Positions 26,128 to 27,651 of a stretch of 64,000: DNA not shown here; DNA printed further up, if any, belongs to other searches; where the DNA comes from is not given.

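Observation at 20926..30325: R64/PAPI-1-type type IVB pilus cluster in a core-chromosome context, outside any recognisable ICE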

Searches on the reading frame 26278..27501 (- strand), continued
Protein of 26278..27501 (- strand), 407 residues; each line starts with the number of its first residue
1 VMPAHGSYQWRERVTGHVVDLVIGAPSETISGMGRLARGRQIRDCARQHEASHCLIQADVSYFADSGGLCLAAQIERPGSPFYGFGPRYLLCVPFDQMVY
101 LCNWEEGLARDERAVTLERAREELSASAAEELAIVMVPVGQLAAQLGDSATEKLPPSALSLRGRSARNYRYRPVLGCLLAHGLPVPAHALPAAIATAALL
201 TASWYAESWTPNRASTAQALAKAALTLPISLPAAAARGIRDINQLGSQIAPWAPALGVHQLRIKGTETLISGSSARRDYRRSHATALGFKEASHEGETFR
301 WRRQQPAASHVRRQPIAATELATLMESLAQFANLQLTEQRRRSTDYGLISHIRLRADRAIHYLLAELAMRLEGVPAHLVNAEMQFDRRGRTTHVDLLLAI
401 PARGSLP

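Call 90: find_encoding_contigs(protein=P0032, flank=10000, max_places=2)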
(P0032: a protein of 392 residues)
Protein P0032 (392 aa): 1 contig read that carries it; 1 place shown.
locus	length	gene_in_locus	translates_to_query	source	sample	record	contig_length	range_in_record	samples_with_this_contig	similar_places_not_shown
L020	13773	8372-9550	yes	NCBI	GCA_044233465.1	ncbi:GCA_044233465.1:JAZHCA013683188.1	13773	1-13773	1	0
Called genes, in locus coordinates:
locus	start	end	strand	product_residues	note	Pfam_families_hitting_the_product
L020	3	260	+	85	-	?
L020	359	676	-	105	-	-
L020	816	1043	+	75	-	-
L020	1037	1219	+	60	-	PF02599:CsrA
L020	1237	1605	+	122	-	-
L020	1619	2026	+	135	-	-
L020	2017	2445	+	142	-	-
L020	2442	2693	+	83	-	-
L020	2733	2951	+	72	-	-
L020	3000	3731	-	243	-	-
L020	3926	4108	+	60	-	-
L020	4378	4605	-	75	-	-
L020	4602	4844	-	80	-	-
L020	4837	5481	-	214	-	PF01656:CbiA (weak), PF10609:ParA (weak), PF13614:AAA_31 (faint)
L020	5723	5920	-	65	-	-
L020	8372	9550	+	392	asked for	-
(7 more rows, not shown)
